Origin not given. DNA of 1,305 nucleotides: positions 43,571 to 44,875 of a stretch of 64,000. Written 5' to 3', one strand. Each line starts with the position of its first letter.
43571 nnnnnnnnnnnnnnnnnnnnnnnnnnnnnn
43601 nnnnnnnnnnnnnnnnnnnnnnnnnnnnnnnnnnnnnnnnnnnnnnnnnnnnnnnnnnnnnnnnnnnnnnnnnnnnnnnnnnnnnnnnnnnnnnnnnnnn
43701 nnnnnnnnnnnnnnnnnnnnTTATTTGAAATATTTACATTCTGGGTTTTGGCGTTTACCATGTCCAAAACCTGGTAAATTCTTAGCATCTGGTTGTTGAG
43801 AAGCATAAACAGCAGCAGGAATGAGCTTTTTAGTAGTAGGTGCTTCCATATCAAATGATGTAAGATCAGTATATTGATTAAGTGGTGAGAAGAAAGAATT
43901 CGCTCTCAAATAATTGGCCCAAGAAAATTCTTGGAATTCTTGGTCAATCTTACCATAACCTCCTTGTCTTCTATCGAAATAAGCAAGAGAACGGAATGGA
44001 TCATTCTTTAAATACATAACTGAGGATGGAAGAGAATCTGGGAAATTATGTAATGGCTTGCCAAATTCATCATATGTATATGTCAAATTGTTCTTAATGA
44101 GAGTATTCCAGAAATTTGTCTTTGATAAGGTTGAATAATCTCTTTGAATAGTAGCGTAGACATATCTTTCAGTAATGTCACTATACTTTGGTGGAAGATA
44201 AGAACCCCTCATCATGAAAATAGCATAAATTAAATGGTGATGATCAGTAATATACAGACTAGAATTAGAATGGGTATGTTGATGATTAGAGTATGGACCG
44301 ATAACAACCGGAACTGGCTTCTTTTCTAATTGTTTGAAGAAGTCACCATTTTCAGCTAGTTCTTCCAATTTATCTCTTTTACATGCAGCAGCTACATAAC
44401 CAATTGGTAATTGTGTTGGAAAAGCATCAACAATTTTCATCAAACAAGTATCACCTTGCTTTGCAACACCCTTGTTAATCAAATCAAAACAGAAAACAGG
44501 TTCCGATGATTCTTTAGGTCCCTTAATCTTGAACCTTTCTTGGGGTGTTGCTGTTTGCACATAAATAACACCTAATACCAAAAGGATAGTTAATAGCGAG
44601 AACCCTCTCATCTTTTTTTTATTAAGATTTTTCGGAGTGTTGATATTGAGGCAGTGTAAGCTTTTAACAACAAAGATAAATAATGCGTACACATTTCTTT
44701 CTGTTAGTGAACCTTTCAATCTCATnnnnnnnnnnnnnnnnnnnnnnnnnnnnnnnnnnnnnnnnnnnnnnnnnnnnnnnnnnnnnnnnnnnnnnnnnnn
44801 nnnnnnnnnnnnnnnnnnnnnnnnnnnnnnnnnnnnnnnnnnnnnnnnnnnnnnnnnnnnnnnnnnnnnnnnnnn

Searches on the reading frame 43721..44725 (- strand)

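Call 45: search_protein_families(library=pfam, proteins=[window:43721-44725:-], max_evalue=0.001)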
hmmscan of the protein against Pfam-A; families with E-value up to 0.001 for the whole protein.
window:43721-44725:- (334 aa): 1 family
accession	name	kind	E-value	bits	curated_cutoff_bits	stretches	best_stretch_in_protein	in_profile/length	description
PF08857.17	ParBc_2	-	6.6e-42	143.8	23.6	1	96-274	3-157/158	Putative ParB-like nuclease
